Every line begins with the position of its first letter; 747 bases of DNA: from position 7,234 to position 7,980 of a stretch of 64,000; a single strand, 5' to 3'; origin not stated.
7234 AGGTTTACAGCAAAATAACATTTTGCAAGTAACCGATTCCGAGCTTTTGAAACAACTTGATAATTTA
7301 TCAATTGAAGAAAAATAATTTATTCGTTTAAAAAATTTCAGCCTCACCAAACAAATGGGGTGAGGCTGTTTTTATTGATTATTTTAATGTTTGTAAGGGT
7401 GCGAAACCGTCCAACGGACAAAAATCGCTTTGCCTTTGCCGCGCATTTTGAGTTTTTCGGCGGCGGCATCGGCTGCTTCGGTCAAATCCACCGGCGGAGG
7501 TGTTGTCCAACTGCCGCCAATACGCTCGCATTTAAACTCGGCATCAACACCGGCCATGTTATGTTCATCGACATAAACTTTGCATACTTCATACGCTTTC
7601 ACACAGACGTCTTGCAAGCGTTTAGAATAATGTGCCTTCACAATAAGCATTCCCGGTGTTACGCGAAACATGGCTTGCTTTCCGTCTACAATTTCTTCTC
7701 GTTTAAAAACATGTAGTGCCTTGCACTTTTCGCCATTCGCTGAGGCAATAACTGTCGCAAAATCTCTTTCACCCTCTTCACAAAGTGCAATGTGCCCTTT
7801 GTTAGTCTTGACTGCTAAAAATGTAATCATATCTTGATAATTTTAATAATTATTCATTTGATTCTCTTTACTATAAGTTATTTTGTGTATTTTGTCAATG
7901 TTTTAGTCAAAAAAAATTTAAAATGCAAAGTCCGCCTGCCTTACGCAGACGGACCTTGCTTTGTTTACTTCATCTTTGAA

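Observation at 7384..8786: Two-gene islet carrying three copies of an unrecognised ~125-aa domain between the TPR gene and secF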

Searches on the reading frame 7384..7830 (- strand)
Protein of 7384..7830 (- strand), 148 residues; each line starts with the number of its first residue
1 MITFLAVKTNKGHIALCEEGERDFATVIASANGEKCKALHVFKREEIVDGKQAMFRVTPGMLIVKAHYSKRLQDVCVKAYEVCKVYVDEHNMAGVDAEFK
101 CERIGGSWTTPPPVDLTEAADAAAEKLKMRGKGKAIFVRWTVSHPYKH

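Call 5: search_protein_families(library=pfam, proteins=[window:7384-7830:-], max_evalue=10)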
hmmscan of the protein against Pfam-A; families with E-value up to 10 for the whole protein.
window:7384-7830:- (148 aa): 0 families

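Call 6: search_protein_families(library=phrogs, proteins=[window:7384-7830:-], max_evalue=1)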
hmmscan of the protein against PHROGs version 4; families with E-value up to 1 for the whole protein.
window:7384-7830:- (148 aa): 1 family
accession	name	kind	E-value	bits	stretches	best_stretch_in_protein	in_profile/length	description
phrog_30548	-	unknown function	0.24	12.4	1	69-96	70-97/146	-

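Call 8: search_protein_families(library=ncbifam, proteins=[window:7384-7830:-], max_evalue=1)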
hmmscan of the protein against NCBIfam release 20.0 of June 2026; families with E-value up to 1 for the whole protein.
window:7384-7830:- (148 aa): 1 family
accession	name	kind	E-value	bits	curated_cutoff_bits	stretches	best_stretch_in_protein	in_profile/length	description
NF003776.0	PRK05368.1-3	equivalog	0.048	12.3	358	1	18-72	50-104/353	homoserine O-succinyltransferase MetA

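Call 9: search_protein_families(library=padloc, proteins=[window:7384-7830:-], max_evalue=1)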
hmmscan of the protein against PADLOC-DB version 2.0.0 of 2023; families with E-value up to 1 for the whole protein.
window:7384-7830:- (148 aa): 0 families
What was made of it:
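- On Known anti-phage defence system components (PADLOC 2.0): No hit for the window proteins (call 9).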

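Call 14: find_homologous_proteins(query=window:7384-7830:-, max_evalue=0.01)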
Query window:7384-7830:- (148 aa): 4 proteins with E <= 0.01 among 21 candidates.
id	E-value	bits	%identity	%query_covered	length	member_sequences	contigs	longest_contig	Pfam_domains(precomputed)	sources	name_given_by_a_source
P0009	1.5e-95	335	100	100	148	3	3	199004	-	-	-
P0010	3.5e-65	236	75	100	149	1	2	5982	-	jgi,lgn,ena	-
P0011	8.2e-60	219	73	100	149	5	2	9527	-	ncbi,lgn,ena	-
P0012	5.7e-25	106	62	60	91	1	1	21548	-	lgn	-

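Call 27: list_cluster_members(proteins=[P0011, P0006, P0004])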
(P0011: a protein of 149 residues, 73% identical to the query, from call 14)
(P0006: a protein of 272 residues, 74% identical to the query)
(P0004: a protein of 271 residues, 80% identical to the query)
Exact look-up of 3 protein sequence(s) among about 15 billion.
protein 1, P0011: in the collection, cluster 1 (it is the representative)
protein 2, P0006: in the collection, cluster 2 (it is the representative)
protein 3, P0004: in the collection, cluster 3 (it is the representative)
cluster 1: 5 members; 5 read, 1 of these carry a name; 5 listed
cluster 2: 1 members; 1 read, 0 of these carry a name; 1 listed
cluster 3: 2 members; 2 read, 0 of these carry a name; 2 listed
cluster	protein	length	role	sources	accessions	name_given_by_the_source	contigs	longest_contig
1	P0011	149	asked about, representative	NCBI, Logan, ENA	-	-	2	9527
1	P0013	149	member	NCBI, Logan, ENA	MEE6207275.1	MAG: hypothetical protein VZR95_04395 [Alphaproteobacteria bacterium]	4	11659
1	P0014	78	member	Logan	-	-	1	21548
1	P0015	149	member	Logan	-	-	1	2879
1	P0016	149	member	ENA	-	-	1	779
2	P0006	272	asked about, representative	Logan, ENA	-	-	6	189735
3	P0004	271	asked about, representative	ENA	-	-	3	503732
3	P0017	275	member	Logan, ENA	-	-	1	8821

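Call 33: search_protein_families(library=pfam, alignment_id=A4, max_evalue=0.01)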
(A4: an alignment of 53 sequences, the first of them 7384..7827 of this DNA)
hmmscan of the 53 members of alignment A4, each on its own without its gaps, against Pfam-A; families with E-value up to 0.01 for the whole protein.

A. member 1, window:7384-7827:- (147 aa): 0 families

B. families by the number of members that match (of 53 scanned): 17 families
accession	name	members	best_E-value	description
PF01833.30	TIG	1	4.4e-270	IPT/TIG domain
PF12796.13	Ank_2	1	6e-19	Ankyrin repeats (3 copies)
PF20144.5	TIG_SUH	1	5.2e-13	TIG domain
PF14792.12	DNA_pol_B_palm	1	9.7e-11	DNA polymerase beta palm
PF23722.1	Beta-sand_DEX1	1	2.3e-10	DEX1 beta-sandwich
PF16296.10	TM_PBP2_N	1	2.8e-10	N-terminal of TM subunit in PBP-dependent ABC transporters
PF13606.12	Ank_3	1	1.1e-07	Ankyrin repeat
PF00988.28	CPSase_sm_chain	1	2.5e-07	Carbamoyl-phosphate synthase small chain, CPSase domain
PF24576.1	IR75A_N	1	9.2e-06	Ionotropic receptor 75a N-terminal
PF00839.22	Cys_rich_FGFR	1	4.6e-05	Cysteine rich repeat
PF19079.5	CFSR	1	4.9e-05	Collagen-flanked surface repeat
PF11929.14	DUF3447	1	0.00026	Domain of unknown function (DUF3447)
PF05473.18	UL45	1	0.0026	UL45 protein, carbohydrate-binding C-type lectin-like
PF02765.23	POT1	1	0.0029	Telomeric single stranded DNA binding POT1/CDC13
PF02261.22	Asp_decarbox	1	0.006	Aspartate decarboxylase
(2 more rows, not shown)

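Call 35: search_protein_families(library=phrogs, alignment_id=A4, max_evalue=0.001)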
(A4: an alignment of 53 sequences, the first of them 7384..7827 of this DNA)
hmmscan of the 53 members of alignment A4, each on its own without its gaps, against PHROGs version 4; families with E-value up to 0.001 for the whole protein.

A. member 1, window:7384-7827:- (147 aa): 0 families

B. families by the number of members that match (of 53 scanned): 11 families
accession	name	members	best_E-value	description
phrog_18977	-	1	2e-10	-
phrog_16236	-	1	3.5e-10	-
phrog_5504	-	1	1.2e-08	-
phrog_15496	-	1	2.3e-05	-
phrog_30444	-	1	5.7e-05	-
phrog_8527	-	1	9.7e-05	-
phrog_1478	-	1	0.00014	-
phrog_33359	-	1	0.00016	-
phrog_845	-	1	0.0002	-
phrog_8106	-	1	0.00021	-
phrog_12466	-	1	0.00054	-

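Call 38: find_homologous_proteins(query=A5, max_evalue=0.001)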
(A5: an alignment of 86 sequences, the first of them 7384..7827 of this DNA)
Query A5 (86 sequences) (147 aa, profile of the alignment): 21 proteins with E <= 0.001 among 929 candidates.
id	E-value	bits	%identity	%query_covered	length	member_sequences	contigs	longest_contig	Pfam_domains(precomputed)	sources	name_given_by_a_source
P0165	6.7e-53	196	29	69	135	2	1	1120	-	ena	-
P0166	2.9e-50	188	33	27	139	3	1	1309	-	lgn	-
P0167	4.2e-49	184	25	70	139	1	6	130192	-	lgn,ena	-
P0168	4.4e-49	184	22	44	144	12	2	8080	-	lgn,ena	-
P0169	6.9e-49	183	22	43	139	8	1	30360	-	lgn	-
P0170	1.3e-46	176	-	-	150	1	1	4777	-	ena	-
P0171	3.7e-42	162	27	42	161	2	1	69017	-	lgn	-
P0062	2.7e-37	146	25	80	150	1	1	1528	-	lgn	-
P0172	3.3e-33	133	30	39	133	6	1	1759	-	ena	-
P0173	1.8e-31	127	-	-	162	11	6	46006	-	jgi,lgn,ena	-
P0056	2.1e-30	123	22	33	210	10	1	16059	-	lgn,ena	-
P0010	5.7e-30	122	75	100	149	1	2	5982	-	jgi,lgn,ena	-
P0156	5.9e-30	122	-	-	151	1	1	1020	-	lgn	-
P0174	8.9e-30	121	32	22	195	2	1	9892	-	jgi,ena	-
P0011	2.7e-29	120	73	100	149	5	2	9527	-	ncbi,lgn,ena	-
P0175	7.4e-29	118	-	-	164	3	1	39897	-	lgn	-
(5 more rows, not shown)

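Call 39: find_encoding_contigs(protein=P0167, flank=7000, max_places=2)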
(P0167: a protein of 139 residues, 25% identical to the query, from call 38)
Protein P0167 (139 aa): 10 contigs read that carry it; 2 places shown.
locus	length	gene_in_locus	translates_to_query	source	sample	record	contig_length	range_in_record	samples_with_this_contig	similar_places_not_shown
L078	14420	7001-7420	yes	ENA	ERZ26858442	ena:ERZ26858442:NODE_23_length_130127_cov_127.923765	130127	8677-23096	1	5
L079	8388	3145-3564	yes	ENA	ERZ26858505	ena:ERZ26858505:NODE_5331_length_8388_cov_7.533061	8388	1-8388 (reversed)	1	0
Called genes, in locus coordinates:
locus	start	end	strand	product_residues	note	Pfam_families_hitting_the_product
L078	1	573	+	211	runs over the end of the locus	-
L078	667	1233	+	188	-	-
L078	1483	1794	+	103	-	-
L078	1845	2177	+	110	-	-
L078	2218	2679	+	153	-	-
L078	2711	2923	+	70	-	-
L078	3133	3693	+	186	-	-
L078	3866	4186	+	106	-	PF24203:Phage_ProQ_C_like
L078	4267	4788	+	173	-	-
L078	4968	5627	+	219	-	-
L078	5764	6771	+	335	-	-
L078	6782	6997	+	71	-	-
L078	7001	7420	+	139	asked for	-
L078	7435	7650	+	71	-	-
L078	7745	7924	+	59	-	-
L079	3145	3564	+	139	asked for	-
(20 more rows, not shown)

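Call 40: find_encoding_contigs(protein=P0171, flank=7000, max_places=2)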
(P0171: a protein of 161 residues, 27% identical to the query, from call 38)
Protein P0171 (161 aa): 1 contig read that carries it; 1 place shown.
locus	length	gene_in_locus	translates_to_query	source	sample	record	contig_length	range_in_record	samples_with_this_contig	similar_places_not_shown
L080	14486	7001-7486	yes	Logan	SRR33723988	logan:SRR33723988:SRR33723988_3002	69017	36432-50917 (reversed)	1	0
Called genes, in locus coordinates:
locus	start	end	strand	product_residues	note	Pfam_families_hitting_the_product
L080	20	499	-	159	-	-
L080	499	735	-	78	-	-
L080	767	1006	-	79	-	-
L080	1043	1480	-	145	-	-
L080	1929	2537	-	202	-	-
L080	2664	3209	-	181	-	-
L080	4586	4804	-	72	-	PF13443:HTH_26, PF01381:HTH_3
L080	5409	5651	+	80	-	-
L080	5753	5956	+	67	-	-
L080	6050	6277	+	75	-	-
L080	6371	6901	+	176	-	-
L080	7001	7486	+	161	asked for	-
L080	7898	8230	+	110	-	-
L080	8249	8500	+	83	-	-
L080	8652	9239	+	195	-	PF00589:Phage_integrase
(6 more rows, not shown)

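Call 41: find_encoding_contigs(protein=P0173, flank=7000, max_places=3)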
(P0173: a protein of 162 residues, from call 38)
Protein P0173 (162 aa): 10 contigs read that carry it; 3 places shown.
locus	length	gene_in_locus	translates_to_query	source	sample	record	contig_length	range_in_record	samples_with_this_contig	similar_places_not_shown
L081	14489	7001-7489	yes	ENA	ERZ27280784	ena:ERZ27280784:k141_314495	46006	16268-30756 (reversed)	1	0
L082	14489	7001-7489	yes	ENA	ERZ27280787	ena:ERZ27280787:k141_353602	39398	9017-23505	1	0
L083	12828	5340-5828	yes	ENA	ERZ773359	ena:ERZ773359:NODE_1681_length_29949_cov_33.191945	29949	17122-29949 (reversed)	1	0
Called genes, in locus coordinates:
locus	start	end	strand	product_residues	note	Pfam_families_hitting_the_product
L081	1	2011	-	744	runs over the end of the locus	PF00041:fn3 (weak), PF25788:Ig_Rha78A_N (faint), PF00041:fn3 (weak)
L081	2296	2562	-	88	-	-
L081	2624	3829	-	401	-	PF02511:Thy1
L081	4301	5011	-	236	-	PF02223:Thymidylate_kin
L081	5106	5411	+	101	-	-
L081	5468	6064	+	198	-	-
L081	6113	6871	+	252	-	-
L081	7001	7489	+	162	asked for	-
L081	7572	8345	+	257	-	-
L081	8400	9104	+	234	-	-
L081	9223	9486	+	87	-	PF15891:Nuc_deoxyri_tr2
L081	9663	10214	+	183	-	PF00929:RNase_T (faint)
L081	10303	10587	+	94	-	-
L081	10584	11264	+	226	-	PF00075:RNase_H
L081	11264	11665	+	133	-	-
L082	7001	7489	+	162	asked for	-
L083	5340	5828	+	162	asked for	-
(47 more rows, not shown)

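Call 45: search_dna_similar(query=window:7384-7830:-, collection=phages, mode=protein, max_evalue=1, max_rows=15)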
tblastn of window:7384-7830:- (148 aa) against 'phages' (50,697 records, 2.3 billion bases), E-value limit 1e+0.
No match.
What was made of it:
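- Tried and rejected: Gene B itself has no match in cultured phages (call 45).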

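Call 46: predict_structure(alignment_id=A5)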
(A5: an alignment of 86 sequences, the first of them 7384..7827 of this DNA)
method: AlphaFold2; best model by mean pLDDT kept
length: 147 residues; sequences in the alignment: 86
mean_pLDDT: 95.0   pTM: 0.89
mean pLDDT of the five models: 95.0, 95.0, 94.8, 94.7, 94.5
residues with pLDDT >= 90: 135; 70-90: 6; 50-70: 6; < 50: 0
segments of 3 or more residues with pLDDT < 50: none
pLDDT, mean of each block of 10 residues (from residue 1): 98 98 98 98 95 98 97 97 98 98 96 97 95 93 59
secondary structure, 60 per line:
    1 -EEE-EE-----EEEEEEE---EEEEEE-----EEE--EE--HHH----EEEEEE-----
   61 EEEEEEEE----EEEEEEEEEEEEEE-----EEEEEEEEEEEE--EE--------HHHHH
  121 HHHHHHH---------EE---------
elements in order: E2-4 E13-19 E23-28 E34-36 E50-55 E61-68 E73-86 E92-103 H116-127

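Call 49: fold_search(model_id=the predicted structure, library=pdb)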
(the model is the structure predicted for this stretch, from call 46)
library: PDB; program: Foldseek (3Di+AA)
matches with E <= 10: 437; with E <= 0.001: 0
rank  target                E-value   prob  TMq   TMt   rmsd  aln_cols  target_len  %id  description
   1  3ild                  1.3e-02  0.97  0.41  0.40   7.2       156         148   10  Structure of ORF157-K57A from Acidianus filamentous virus 1 (released 2010-03-23)
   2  3ii2                  3.5e-02  0.87  0.36  0.36   9.2       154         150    8  Structure of ORF157 from Acidianus Filamentous Virus 1 (released 2010-03-23)
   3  3vb8_B                1.0e-01  0.51  0.35  0.34   9.0       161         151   12  Crystal Structure of Engineered Protein, Northeast Structural Genomics Consortium Target OR43 (released 2012-06-06)
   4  8sub_O                1.1e-01  0.51  0.28  0.09  10.2       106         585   12  E. coli SIR2-HerA complex (dodecamer SIR2 pentamer HerA) (released 2023-12-27)
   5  3tgo_D                2.8e-01  0.14  0.22  0.19  12.6       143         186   10  Crystal structure of the E. coli BamCD complex (released 2011-09-28)
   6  2yh6_D                2.9e-01  0.16  0.22  0.28  12.1       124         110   10  Structure of the N-terminal domain of BamC from E. coli (released 2011-05-25)
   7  3tgo_C                3.7e-01  0.44  0.24  0.20   8.2        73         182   10  Crystal structure of the E. coli BamCD complex (released 2011-09-28)
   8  7cay                  3.7e-01  0.13  0.20  0.18  10.5       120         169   12  Crystal Structure of Lon N-terminal domain protein from Xanthomonas campestris (released 2020-10-14)
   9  5d0q_C                4.1e-01  0.10  0.19  0.11  13.0       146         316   10  BamACDE complex, outer membrane beta-barrel assembly machinery (BAM) complex (released 2016-03-09)
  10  6v05_C                6.0e-01  0.08  0.19  0.17  13.0       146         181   10  Cryo-EM structure of a substrate-engaged Bam complex (released 2020-06-10)
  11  4ytx_F                6.0e-01  0.08  0.19  0.18  14.9       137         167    6  Crystal structure of Ups1-Mdm35 complex with PA (released 2015-08-12)
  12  4ytw_D                6.8e-01  0.06  0.17  0.15  19.0       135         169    5  Crystal structure of Ups1-Mdm35 complex (released 2015-08-12)
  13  9occ_B                6.8e-01  0.03  0.14  0.14  18.0       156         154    8  Sf11 bacteriophage tail (released 2025-11-12)
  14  2yh6_C                7.6e-01  0.15  0.21  0.26   9.0        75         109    7  Structure of the N-terminal domain of BamC from E. coli (released 2011-05-25)
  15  8qpv_C                8.5e-01  0.06  0.17  0.14  15.8       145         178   10  Handover Complex: BAM bound OmpX and extended SurA (released 2024-09-25)
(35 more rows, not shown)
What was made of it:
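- On AFV1 ORF157 nuclease class: Best hit 3ild: E 1.3e-2, TM 0.41, rmsd 7.2 A (call 49).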

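Call 50: fold_search(model_id=the predicted structure, library=viral)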
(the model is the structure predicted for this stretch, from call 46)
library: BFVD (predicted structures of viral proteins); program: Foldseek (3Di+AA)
matches with E <= 10: 577; with E <= 0.001: 0
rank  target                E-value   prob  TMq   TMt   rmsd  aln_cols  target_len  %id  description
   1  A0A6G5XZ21            3.6e-02  0.98  0.47  0.24   5.9       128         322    9  (no name in the UniProt tables at hand)
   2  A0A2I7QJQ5            5.4e-02  0.92  0.28  0.31   7.1        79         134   11  (no name in the UniProt tables at hand)
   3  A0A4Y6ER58            9.4e-02  0.47  0.27  0.19  11.3       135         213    8  Membrane protein [Porcine deltacoronavirus]
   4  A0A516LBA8            1.5e-01  0.21  0.25  0.25  16.1       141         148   11  (no name in the UniProt tables at hand)
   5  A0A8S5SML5            1.9e-01  0.08  0.20  0.07  17.7       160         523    9  Head to tail connecting protein [Siphoviridae sp. ct7Qv4]
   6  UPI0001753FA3         2.0e-01  0.21  0.27  0.30  13.2       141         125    6  (no name look-up for this kind of identifier)
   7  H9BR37                2.2e-01  0.30  0.27  0.17  10.3       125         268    9  Membrane protein [Common moorhen coronavirus HKU21]
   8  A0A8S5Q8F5            2.9e-01  0.08  0.14  0.19  18.7       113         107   16  Putative head-tail adaptor [Siphoviridae sp. ctoic9]
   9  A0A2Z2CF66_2          4.0e-01  0.08  0.17  0.03  17.9       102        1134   12  RNA-directed RNA polymerase L [Pidgey virus]
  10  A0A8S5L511            4.2e-01  0.10  0.20  0.21  11.4       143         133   16  Coat protein [ssRNA phage SRR7976325_20]
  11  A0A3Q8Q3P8            4.5e-01  0.33  0.32  0.30   6.9       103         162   18  Putative nuclease [Sulfolobales Beppu filamentous virus 2]
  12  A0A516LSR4            4.5e-01  0.18  0.24  0.20  11.1       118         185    8  (no name in the UniProt tables at hand)
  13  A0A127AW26            4.5e-01  0.14  0.23  0.20  13.3       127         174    9  Uncharacterized protein [Bacillus phage SP-15]
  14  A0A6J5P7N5            4.7e-01  0.47  0.25  0.36  10.1        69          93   12  Uncharacterized protein [uncultured Caudovirales phage]
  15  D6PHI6                4.7e-01  0.08  0.21  0.16  20.1       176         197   10  (no name in the UniProt tables at hand)
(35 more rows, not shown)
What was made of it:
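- The best PDB Foldseek hit of the gene B model is the AFV1 ORF157 nuclease (3ild; E 1.3e-2, probability 0.97, TM 0.41), and a related 'putative nuclease' appears among the BFVD hits (calls 49, 50).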

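Call 59: search_solved_structures(query=A5, max_evalue=10, show_alignments=2)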
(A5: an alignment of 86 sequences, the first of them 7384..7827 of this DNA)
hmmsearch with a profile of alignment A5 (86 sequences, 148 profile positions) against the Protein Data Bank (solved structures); distinct sequences matched with E-value up to 10: 2.
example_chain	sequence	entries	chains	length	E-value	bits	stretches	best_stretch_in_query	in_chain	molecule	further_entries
1wnr_A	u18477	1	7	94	1.3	12.1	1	35-81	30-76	10 kDa chaperonin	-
4v4o_O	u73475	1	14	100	1.4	11.9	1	35-81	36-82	cpn10(GroES)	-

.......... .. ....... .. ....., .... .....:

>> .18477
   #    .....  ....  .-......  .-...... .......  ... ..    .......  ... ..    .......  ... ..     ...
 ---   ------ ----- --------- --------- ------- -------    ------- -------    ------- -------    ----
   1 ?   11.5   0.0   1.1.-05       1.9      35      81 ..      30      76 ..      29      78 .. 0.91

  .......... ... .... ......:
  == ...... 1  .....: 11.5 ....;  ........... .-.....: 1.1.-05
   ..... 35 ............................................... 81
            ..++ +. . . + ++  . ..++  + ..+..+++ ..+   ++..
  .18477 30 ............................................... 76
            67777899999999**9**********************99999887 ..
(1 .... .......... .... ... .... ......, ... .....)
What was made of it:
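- Tried and rejected: The family profile against PDB sequences gave only a chance GroES segment, E 1.3 (call 59).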

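Call 60: search_protein_families(library=phrogs, proteins=[P0167, P0173], max_evalue=0.01)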
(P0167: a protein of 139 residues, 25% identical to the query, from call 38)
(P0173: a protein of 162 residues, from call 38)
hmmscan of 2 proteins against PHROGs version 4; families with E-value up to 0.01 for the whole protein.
P0167 (139 aa): 0 families

P0173 (162 aa): 0 families

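Call 70: search_protein_families(library=padloc, alignment_id=A5, max_evalue=0.01)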
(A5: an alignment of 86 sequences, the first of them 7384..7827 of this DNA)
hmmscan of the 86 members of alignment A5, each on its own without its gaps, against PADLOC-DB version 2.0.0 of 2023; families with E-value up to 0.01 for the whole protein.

A. member 1, window:7384-7827:- (147 aa): 0 families

B. families by the number of members that match (of 86 scanned): 3 families
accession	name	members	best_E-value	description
PDLC01487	Csm2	1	5.5e-06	CAS-III-D; effector_SS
PDLC04349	PDC-M03B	1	0.0037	-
PDLC04109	PD-T7-4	1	0.0045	-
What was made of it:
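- On Known anti-phage defence system components (PADLOC 2.0): Only three isolated single-member hits among 86 family members (call 70).
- There is no defence or anti-defence library hit (calls 9, 70).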

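Call 71: search_protein_families(library=ncbifam, alignment_id=A5, max_evalue=0.01)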
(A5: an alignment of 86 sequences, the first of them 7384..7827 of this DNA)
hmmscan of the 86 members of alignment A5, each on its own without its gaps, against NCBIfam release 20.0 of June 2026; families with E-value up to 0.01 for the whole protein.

A. member 1, window:7384-7827:- (147 aa): 0 families

B. families by the number of members that match (of 86 scanned): 2 families
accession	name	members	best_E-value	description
NF001662.0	PRK00431.1-3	1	0.0042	[protein ADP-ribosylglutamate] hydrolase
NF004396.0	PRK05753.1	1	0.0095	nucleoside diphosphate kinase regulator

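Call 73: find_encoding_contigs(protein=P0175, flank=7000, max_places=1)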
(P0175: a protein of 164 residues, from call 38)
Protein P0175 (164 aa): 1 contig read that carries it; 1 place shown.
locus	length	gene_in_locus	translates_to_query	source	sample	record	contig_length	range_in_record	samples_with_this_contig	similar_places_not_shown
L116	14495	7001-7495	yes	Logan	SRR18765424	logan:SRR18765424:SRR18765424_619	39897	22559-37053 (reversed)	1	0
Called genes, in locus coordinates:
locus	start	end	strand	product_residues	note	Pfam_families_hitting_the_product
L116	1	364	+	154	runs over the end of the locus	-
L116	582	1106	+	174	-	PF01402:RHH_1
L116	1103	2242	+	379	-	PF03432:Relaxase (weak)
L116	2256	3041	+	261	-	-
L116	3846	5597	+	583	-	PF08706:D5_N (weak), PF19263:DUF5906, PF03288:Pox_D5 (weak)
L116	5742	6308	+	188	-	-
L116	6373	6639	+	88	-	-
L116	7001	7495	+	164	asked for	-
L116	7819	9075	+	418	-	PF00589:Phage_integrase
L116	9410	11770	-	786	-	PF09364:XFP_N, PF03894:XFP, PF09363:XFP_C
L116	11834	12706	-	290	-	PF01259:SAICAR_synt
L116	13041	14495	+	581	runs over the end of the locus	PF05833:NFACT_N, PF05670:NFACT-R_1, PF18297:NFACT-R_2 (weak)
